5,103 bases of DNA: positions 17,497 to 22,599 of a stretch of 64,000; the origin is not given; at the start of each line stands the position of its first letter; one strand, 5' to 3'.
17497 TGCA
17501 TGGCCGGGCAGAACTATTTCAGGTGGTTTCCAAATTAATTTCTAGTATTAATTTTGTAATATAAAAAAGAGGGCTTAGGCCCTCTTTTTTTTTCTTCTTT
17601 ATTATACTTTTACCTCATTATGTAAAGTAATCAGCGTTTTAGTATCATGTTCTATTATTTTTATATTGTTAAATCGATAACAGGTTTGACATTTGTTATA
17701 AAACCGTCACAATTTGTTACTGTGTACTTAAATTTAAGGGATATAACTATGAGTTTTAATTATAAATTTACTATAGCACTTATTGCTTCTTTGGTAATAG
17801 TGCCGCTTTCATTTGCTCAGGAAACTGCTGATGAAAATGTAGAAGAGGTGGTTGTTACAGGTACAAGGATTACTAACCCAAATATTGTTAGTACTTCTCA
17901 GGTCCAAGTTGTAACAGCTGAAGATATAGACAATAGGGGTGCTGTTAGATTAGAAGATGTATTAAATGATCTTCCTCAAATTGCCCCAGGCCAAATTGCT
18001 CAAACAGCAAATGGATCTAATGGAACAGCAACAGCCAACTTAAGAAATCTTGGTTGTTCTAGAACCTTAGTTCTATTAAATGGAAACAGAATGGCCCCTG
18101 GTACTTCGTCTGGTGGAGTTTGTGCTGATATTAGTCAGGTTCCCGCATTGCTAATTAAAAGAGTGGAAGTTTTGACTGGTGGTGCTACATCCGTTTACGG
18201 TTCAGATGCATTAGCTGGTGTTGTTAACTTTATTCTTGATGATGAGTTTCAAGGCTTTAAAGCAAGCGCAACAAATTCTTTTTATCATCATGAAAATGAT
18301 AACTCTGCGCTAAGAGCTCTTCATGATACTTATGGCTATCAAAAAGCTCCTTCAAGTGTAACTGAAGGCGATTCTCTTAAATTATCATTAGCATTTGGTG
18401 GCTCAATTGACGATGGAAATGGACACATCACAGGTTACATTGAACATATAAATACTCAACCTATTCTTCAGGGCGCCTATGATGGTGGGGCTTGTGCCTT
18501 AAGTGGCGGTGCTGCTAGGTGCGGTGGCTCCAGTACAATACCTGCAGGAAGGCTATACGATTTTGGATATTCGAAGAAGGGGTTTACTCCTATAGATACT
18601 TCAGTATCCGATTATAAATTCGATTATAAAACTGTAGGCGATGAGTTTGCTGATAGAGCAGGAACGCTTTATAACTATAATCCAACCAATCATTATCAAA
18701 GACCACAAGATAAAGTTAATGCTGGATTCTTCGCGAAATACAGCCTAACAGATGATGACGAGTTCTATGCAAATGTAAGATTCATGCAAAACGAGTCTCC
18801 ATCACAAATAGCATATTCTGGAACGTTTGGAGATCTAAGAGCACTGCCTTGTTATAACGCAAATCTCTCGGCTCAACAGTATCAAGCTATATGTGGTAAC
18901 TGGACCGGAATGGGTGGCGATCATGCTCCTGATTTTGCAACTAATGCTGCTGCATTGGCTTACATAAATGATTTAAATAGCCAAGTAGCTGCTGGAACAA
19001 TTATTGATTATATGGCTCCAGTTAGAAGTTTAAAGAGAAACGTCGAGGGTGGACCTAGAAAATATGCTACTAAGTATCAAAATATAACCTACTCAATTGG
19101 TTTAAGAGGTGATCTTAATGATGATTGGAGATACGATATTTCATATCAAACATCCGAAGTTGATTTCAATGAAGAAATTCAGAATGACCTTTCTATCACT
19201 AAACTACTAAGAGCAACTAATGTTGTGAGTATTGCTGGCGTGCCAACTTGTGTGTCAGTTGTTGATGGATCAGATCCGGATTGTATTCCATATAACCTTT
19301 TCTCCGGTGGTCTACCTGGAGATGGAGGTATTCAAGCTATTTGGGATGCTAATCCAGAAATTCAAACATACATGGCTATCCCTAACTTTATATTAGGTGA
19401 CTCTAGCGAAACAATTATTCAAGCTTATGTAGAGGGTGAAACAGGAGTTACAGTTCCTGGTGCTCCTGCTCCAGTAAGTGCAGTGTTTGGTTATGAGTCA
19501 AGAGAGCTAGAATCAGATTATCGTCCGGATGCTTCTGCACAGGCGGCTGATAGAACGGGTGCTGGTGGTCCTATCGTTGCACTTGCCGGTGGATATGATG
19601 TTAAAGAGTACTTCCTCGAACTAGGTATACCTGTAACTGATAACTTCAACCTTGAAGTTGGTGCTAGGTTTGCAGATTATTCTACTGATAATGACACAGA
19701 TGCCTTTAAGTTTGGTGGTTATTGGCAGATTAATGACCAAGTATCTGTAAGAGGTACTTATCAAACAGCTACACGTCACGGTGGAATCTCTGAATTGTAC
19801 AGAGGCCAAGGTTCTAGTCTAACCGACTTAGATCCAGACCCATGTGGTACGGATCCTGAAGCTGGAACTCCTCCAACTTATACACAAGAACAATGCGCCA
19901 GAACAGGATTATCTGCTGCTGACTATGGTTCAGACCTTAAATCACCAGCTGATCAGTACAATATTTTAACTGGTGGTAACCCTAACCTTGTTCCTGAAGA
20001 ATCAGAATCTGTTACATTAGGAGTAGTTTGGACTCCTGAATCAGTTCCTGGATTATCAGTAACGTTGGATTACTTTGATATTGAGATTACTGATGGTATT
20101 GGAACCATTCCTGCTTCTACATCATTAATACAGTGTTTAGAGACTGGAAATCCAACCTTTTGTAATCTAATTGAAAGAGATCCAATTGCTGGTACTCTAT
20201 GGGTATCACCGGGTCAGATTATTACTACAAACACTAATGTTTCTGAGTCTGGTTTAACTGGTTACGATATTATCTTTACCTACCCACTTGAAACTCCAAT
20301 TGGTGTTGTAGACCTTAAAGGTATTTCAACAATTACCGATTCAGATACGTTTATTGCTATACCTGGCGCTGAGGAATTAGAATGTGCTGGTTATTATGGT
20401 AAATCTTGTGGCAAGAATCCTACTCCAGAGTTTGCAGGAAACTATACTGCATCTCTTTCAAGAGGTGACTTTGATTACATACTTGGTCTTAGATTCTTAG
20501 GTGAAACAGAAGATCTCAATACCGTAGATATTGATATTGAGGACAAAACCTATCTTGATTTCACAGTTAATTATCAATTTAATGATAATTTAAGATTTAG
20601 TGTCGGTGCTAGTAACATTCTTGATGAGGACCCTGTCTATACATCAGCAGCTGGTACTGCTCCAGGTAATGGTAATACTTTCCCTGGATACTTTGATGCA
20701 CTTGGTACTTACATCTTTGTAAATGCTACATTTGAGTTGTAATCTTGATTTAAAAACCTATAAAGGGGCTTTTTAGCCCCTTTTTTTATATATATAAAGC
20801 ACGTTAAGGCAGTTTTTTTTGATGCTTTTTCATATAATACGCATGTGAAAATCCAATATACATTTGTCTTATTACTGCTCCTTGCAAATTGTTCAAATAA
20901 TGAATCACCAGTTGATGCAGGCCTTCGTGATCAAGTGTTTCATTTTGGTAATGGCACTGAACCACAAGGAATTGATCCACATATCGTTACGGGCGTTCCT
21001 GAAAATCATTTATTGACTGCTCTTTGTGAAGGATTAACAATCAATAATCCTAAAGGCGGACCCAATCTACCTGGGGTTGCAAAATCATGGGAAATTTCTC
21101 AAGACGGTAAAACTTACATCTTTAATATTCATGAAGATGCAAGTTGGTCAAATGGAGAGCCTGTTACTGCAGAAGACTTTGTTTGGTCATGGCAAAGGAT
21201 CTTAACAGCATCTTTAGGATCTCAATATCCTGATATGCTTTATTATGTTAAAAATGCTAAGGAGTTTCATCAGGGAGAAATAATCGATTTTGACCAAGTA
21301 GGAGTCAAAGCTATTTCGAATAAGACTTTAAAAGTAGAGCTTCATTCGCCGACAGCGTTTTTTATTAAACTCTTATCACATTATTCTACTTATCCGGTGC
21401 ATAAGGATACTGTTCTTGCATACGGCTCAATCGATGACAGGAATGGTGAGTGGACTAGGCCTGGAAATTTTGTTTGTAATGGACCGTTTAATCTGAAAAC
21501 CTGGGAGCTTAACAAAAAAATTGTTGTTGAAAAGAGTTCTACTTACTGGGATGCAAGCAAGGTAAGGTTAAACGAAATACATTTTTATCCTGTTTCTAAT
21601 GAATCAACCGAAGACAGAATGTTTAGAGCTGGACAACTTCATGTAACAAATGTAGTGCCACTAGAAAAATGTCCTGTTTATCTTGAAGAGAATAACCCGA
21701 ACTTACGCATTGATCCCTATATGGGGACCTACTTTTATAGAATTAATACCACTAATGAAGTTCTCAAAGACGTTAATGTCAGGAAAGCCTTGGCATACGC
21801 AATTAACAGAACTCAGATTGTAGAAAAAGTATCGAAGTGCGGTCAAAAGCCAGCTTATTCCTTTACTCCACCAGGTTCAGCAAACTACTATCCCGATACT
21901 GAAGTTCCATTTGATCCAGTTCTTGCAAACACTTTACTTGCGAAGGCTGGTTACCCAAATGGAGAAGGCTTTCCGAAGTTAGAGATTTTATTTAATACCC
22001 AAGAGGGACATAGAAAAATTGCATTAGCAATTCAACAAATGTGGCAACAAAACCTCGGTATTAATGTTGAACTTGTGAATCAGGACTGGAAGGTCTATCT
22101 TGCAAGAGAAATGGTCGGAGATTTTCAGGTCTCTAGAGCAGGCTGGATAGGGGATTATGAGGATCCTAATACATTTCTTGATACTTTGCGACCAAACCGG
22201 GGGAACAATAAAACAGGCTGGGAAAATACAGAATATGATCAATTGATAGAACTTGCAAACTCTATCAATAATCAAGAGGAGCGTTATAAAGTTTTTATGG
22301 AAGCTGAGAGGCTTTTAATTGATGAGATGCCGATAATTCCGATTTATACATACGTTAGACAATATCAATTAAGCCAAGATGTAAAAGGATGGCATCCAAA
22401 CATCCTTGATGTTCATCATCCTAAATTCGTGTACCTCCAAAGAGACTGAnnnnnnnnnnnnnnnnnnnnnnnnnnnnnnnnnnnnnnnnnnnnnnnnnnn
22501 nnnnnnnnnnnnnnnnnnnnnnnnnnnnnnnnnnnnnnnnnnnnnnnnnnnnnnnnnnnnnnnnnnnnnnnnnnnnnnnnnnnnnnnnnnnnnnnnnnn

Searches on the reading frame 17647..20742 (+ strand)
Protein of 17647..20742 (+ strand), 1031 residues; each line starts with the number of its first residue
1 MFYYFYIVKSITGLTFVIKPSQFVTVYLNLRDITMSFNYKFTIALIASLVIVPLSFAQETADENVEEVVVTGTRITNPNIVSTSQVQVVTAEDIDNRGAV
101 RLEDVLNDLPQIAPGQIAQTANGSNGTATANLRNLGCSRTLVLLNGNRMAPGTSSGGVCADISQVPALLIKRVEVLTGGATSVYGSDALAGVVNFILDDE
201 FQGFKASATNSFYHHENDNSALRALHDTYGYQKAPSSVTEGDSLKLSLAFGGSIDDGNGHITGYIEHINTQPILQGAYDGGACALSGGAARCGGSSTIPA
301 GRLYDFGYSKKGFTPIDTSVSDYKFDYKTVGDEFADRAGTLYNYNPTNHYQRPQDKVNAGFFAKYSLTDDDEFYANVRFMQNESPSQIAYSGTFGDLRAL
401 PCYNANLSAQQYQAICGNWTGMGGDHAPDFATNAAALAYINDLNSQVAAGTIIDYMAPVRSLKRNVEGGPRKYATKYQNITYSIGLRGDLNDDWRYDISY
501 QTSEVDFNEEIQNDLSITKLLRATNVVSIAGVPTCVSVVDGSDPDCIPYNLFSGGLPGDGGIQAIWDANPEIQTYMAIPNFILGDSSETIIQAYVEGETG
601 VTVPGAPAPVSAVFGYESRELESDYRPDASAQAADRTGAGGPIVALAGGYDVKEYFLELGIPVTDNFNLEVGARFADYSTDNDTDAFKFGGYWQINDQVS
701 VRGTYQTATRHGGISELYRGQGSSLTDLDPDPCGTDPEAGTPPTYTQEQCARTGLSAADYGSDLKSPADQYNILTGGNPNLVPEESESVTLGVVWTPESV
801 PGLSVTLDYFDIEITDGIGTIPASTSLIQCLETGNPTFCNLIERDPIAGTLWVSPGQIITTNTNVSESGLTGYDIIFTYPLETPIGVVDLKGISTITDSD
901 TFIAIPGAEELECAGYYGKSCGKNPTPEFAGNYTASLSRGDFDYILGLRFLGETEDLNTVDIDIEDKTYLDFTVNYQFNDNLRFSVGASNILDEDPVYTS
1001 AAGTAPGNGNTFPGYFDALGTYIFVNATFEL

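Call 63: search_protein_families(library=pfam, proteins=[window:17647-20742:+], max_evalue=0.0001)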
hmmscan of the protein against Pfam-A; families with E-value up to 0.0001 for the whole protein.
window:17647-20742:+ (1031 aa): 3 families
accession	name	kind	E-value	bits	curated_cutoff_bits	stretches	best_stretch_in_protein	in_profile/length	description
PF00593.30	TonB_dep_Rec_b-barrel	-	3.7e-29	103.3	27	1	437-991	19-436/436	TonB dependent receptor-like, beta-barrel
PF07715.20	Plug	-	1.2e-19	71.2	23.9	1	82-192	5-107/107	TonB-dependent Receptor Plug Domain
PF14905.12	OMP_b-brl_3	-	2.7e-06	27.2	27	0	769-996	202-378/408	Outer membrane protein beta-barrel family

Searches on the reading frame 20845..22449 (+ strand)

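Call 63: search_protein_families(library=pfam, proteins=[window:20845-22449:+], max_evalue=0.0001)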
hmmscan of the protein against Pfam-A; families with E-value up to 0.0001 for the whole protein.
window:20845-22449:+ (534 aa): 1 family
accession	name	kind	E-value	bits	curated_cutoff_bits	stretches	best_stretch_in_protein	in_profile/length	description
PF00496.27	SBP_bac_5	-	7.1e-96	321.9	32.4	1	76-455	4-367/368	Bacterial extracellular solute-binding proteins, family 5 Middle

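Call 99: search_protein_families(library=ncbifam, proteins=[window:20845-22449:+], max_evalue=1e-10)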
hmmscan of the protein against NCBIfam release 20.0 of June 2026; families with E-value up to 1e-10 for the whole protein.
window:20845-22449:+ (534 aa): 11 families
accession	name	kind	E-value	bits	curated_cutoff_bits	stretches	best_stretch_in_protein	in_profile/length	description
NF011684.0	PRK15104.1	equivalog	5.6e-120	401.6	947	1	29-514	38-522/543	oligopeptide ABC transporter substrate-binding protein OppA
NF007287.0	PRK09755.1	equivalog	2e-77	261.2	1098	1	21-504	23-504/535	ABC transporter substrate-binding protein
NF045467.1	Opp4A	equivalog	2.6e-40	138.2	650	1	29-522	34-547/556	oligopeptide ABC transporter substrate-binding protein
NF043070.1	DppA_dipep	equivalog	1.8e-35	122.5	1005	1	74-529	74-532/535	dipeptide ABC transporter periplasmic-binding protein DppA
TIGR02294.1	nickel_nikA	equivalog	1.5e-30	106.2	393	1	62-504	37-473/501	nickel ABC transporter substrate-binding protein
NF011942.0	PRK15413.1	equivalog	6.6e-30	104.3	594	1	78-500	75-480/512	glutathione ABC transporter substrate-binding protein GsiB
NF011689.0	PRK15109.1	equivalog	2.7e-28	99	560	1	26-515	30-522/547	ABC transporter substrate-binding protein SapA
NF045468.1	Opp5A_nikA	equivalog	8.9e-25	87.1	600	1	210-518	159-474/488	nickel ABC transporter substrate-binding protein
TIGR04028.1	SBP_KPN_01854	hypoth_equivalog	4.2e-18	65.2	468.5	1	52-520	22-497/509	TIGR04028 family ABC transporter substrate-binding protein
NF047575.1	opine_bind_CntA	exception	4.7e-17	61.7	800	0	5-110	11-113/535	staphylopine-dependent metal ABC transporter substrate-binding lipoprotein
NF043077.1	MMSYN1_0169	equivalog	1.7e-12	46.6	650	0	410-448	694-732/896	oligopeptide ABC transporter substrate-binding protein OppA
